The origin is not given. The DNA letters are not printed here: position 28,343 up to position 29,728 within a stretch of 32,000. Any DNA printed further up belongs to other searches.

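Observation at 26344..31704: Minimal AT-rich integrative element carrying both a tyrosine and a serine recombinase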

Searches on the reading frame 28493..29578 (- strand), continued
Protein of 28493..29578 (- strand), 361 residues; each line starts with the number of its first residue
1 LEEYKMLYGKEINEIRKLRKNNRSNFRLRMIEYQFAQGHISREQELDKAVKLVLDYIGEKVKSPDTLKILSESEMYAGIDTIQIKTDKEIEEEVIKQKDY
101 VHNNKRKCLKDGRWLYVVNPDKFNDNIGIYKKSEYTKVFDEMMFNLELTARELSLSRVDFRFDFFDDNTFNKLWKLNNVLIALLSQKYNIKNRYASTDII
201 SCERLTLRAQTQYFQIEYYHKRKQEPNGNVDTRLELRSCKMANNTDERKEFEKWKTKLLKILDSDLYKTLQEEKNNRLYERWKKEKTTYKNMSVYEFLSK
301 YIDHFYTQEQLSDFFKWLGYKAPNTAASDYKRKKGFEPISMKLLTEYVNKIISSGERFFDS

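Call 58: search_protein_families(library=pfam, proteins=[L022:2120-3421:+, L025:839-2185:+, L022:5033-5755:+, L024:84-857:+, L024:3940-4416:+, L003:67-417:+, L003:1704-2144:+, L003:4264-4692:+], max_evalue=0.05)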
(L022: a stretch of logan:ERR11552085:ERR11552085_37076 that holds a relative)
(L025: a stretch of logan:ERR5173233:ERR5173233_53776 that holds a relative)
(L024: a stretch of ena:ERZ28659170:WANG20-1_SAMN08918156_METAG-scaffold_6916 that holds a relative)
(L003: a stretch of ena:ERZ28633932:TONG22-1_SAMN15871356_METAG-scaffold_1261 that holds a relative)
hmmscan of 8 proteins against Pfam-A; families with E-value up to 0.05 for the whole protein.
L022:2120-3421:+ (433 aa): 0 families

L025:839-2185:+ (448 aa): 0 families

L022:5033-5755:+ (240 aa): 1 family
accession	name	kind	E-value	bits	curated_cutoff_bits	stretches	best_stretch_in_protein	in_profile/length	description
PF13392.12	HNH_3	-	0.018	15.1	24.8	1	145-161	22-38/46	HNH endonuclease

L024:84-857:+ (257 aa): 1 family
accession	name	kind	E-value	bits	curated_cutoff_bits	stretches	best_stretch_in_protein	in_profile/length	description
PF13392.12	HNH_3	-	0.0024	17.9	24.8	1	155-170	22-37/46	HNH endonuclease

L024:3940-4416:+ (158 aa): 8 families
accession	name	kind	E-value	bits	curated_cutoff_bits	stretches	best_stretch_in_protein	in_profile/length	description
PF04394.19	DUF536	-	9.9e-05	22.5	20.7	1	81-97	2-18/43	Protein of unknown function, DUF536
PF12728.13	HTH_17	-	0.0022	18.6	27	1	5-50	1-45/51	Helix-turn-helix domain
PF08279.18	HTH_11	-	0.0036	17.6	25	1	3-26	13-36/55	HTH domain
PF06217.17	GAGA_bind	-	0.0062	17.3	26.6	1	61-139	62-118/284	GAGA binding protein-like family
PF16046.10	FAM76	-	0.008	16.1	28.5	1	64-120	207-264/298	FAM76 protein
PF01381.28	HTH_3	-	0.017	15.6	23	1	5-24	9-28/55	Helix-turn-helix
PF00356.27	LacI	-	0.023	14.9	27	0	7-29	1-23/46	Bacterial regulatory proteins, lacI family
PF12072.13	RNase_Y_N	-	0.039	13.8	32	0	75-130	93-148/201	RNase Y N-terminal region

L003:67-417:+ (116 aa): 2 families
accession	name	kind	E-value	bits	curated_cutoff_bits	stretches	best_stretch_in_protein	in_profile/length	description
PF15977.11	HTH_46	-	0.0011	19.3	29.3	0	88-115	22-49/68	Winged helix-turn-helix DNA binding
PF00216.26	Bac_DNA_binding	-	0.04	14.6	22.4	0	16-50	3-37/90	Bacterial DNA-binding protein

L003:1704-2144:+ (146 aa): 0 families

L003:4264-4692:+ (142 aa): 0 families

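Call 59: predict_structure(alignment_id=A2)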
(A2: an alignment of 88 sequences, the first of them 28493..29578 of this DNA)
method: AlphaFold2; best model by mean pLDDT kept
length: 361 residues; sequences in the alignment: 88
mean_pLDDT: 92.0   pTM: 0.82
mean pLDDT of the five models: 92.0, 91.9, 91.9, 91.8, 91.6
residues with pLDDT >= 90: 290; 70-90: 42; 50-70: 21; < 50: 8
segments of 3 or more residues with pLDDT < 50: 1-7
pLDDT, mean of each block of 10 residues (from residue 1): 45 66 78 87 82 66 78 97 97 95 91 97 98 98 95 95 96 97 99 97 97 98 96 98 95 99 98 98 97 97 98 98 97 93 98 99 97
secondary structure, 60 per line:
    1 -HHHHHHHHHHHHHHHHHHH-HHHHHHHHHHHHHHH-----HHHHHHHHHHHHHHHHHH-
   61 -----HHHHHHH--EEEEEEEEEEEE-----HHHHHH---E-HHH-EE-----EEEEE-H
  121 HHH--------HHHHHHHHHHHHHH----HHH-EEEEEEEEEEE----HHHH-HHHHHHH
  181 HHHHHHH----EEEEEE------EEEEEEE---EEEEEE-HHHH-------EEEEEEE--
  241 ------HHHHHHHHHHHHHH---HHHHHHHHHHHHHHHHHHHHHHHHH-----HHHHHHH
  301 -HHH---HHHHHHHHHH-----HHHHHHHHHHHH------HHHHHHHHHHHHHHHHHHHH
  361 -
elements in order: H2-20 H22-36 H42-59 H66-72 E75-86 H92-97 E114-118 H120-123 H132-145 E154-164 H169-172 H174-187 E192-197 E204-210 E214-219 H221-224 E232-238 H247-260 H264-288 H294-300 H308-317 H323-334 H341-360
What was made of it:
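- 28493..29563 (-): Rep_trans-like nicking protein: 356 aa from the ATG (a TTG ORF reaches 29578). An N-terminal extension of about 65 aa, three helices, precedes a core of about 290 aa. AF2 pLDDT 92 (call 59).
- On Rep_trans superfamily (PF02486: pT181-type Rep and MOBT): The AF2 model has pLDDT 92 (call 59).
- AF2 pLDDT 92 and pTM 0.82 (call 59).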

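Call 61: fold_search(model_id=the predicted structure, library=pdb)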
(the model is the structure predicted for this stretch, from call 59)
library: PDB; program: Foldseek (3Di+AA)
matches with E <= 10: 703; with E <= 0.001: 5
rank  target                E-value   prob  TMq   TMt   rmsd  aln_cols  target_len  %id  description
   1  4cij_D                2.6e-06  1.00  0.26  0.34   8.5       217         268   14  Structure of Rolling Circle Replication Initiator Protein from Geobacillus stearothermophilus. (released 2014-12-24)
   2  4cij_B                4.2e-06  1.00  0.26  0.32   7.8       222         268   14  Structure of Rolling Circle Replication Initiator Protein from Geobacillus stearothermophilus. (released 2014-12-24)
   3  4cij_C                8.4e-06  1.00  0.26  0.33   8.3       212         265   14  Structure of Rolling Circle Replication Initiator Protein from Geobacillus stearothermophilus. (released 2014-12-24)
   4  4cij_A                8.9e-06  1.00  0.28  0.36   6.9       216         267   14  Structure of Rolling Circle Replication Initiator Protein from Geobacillus stearothermophilus. (released 2014-12-24)
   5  1vok_A                6.0e-04  0.95  0.20  0.29   9.6       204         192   10  ARABIDOPSIS THALIANA TBP (DIMER) (released 1996-11-08)
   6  8iue_U                1.4e-03  0.97  0.21  0.34   8.6       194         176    6  RNA polymerase III pre-initiation complex melting complex 1 (released 2023-05-24)
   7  1vok_B                1.5e-03  0.96  0.21  0.33   8.7       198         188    8  ARABIDOPSIS THALIANA TBP (DIMER) (released 1996-11-08)
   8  3tvi_F                3.7e-03  0.91  0.18  0.16   9.4       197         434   10  Crystal structure of Clostridium acetobutylicum aspartate kinase (CaAK): An important allosteric enzyme for industrial (released 2011-11-09)
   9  3tvi_B                3.9e-03  0.85  0.17  0.15  10.3       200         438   10  Crystal structure of Clostridium acetobutylicum aspartate kinase (CaAK): An important allosteric enzyme for industrial (released 2011-11-09)
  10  3tvi_D                4.4e-03  0.82  0.15  0.13  10.2       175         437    9  Crystal structure of Clostridium acetobutylicum aspartate kinase (CaAK): An important allosteric enzyme for industrial (released 2011-11-09)
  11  3tvi_C                5.6e-03  0.80  0.15  0.13  10.2       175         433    7  Crystal structure of Clostridium acetobutylicum aspartate kinase (CaAK): An important allosteric enzyme for industrial (released 2011-11-09)
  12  6e24                  8.4e-03  0.80  0.21  0.30  13.2       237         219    8  Ternary structure of c-Myc-TBP-TAF1 (released 2019-10-02)
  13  4go5                  8.9e-03  0.60  0.15  0.26  10.5       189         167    9  The regulatory subunit of aspartate kinase from Mycobacterium tuberculosis (released 2012-09-05)
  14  4b0a                  9.4e-03  0.85  0.20  0.27   8.3       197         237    9  The high-resolution structure of yTBP-yTAF1 identifies conserved and competing interaction surfaces in transcriptional a (released 2013-07-03)
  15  3ab2_H                9.4e-03  0.54  0.15  0.28  10.2       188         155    6  Crystal structure of aspartate kinase from Corynebacterium glutamicum in complex with threonine (released 2010-06-23)
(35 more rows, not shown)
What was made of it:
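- Closest known: pT181-family rolling-circle plasmids and RepSTK1. Same: Best structural match (call 61).
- The four best PDB matches are chains of 4CIJ, the RepSTK1 rolling-circle initiator, at E 2.6e-6 and probability 1.0 (call 61).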

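Call 65: fold_search(model_id=the predicted structure, library=viral)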
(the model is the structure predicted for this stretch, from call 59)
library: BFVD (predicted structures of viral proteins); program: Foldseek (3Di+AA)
matches with E <= 10: 611; with E <= 0.001: 11
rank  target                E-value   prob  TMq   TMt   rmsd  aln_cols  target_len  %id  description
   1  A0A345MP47            1.7e-05  1.00  0.27  0.26  13.5       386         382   15  (no name in the UniProt tables at hand)
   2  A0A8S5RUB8            2.5e-05  1.00  0.27  0.31  27.2       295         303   12  Uncharacterized protein [Inoviridae sp. ctS4A1]
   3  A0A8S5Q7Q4            3.0e-05  1.00  0.26  0.23   9.2       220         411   10  GST REP [Inoviridae sp. ctsTh7]
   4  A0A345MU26            4.8e-05  1.00  0.20  0.19  18.1       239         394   13  (no name in the UniProt tables at hand)
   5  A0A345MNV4            5.1e-05  1.00  0.29  0.34   7.7       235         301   14  (no name in the UniProt tables at hand)
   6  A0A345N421            5.7e-05  1.00  0.29  0.34   6.6       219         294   11  (no name in the UniProt tables at hand)
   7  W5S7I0                7.7e-05  1.00  0.30  0.29  25.1       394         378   11  (no name in the UniProt tables at hand)
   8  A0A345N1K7            9.1e-05  1.00  0.29  0.34   8.8       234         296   16  (no name in the UniProt tables at hand)
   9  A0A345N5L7            1.1e-04  1.00  0.27  0.32   7.8       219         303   10  (no name in the UniProt tables at hand)
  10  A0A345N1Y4            3.9e-04  1.00  0.26  0.28   8.3       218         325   11  (no name in the UniProt tables at hand)
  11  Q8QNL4                7.5e-04  0.99  0.23  0.37   9.8       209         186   10  EsV-1-53 [Ectocarpus siliculosus virus 1 (isolate New Zealand/Kaikoura/1988)]
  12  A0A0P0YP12            1.3e-03  0.89  0.22  0.12  10.2       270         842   10  (no name in the UniProt tables at hand)
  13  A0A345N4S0            2.2e-03  1.00  0.28  0.27   7.7       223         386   10  (no name in the UniProt tables at hand)
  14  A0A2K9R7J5            2.7e-03  0.91  0.22  0.26  12.3       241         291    8  (no name in the UniProt tables at hand)
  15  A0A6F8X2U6            4.1e-03  0.87  0.27  0.11  21.4       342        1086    8  Early transcription factor large subunit-like protein [Lymphocystis disease virus 2]
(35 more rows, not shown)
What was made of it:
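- Inovirus Rep-like proteins are the best BFVD matches (call 65).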

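Call 96: search_protein_families(library=ncbifam, proteins=[L022:2120-3421:+, L025:839-2185:+, L024:84-857:+, L022:5033-5755:+, L022:3986-4885:+, L023:3444-4349:+, L023:2210-3028:+], max_evalue=0.01)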
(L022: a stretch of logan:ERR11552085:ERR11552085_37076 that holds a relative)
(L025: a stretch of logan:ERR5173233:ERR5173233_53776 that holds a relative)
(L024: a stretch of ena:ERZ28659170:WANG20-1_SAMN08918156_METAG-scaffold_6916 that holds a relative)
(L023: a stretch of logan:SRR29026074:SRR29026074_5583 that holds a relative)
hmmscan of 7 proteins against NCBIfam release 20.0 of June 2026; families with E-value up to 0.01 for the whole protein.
L022:2120-3421:+ (433 aa): 0 families

L025:839-2185:+ (448 aa): 0 families

L024:84-857:+ (257 aa): 0 families

L022:5033-5755:+ (240 aa): 0 families

L022:3986-4885:+ (299 aa): 0 families

L023:3444-4349:+ (301 aa): 0 families

L023:2210-3028:+ (272 aa): 2 families
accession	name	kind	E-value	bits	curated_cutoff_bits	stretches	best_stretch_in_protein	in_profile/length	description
NF038290.1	repM_Acin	exception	6.2e-27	94.7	250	1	22-264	2-237/304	replication initiation protein RepM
NF010305.0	PRK13742.1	equivalog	4.6e-16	58.9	342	1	20-250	15-243/251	replication initiation protein RepE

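Call 97: search_protein_families(library=phrogs, proteins=[L022:2120-3421:+, L025:839-2185:+, L024:84-857:+, L022:5033-5755:+, L022:3986-4885:+, L023:3444-4349:+], max_evalue=0.01)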
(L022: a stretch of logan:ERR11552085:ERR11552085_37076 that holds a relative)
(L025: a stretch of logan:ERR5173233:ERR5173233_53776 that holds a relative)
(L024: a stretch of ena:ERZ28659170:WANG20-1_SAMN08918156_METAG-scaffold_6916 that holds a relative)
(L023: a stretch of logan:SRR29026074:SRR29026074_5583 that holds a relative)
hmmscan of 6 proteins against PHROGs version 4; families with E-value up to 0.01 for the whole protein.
L022:2120-3421:+ (433 aa): 1 family
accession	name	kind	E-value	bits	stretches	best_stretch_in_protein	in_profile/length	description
phrog_25314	-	unknown function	0.00097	18.4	1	81-148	90-163/1010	-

L025:839-2185:+ (448 aa): 0 families

L024:84-857:+ (257 aa): 1 family
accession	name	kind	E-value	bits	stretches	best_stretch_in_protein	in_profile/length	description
phrog_15471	-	DNA, RNA and nucleotide metabolism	0.0055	17.6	0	155-179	54-78/183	HNH endonuclease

L022:5033-5755:+ (240 aa): 1 family
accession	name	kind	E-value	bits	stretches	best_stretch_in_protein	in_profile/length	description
phrog_15471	-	DNA, RNA and nucleotide metabolism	0.0047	17.8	1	145-169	54-77/183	HNH endonuclease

L022:3986-4885:+ (299 aa): 0 families

L023:3444-4349:+ (301 aa): 0 families
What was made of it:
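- Tried and rejected: NCBIfam and PHROG scans of the plasmid partner proteins (433-448 aa and 240-257 aa) were uninformative, apart from a faint HNH signal and a DUF536/HTH hit (calls 58, 96, 97).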
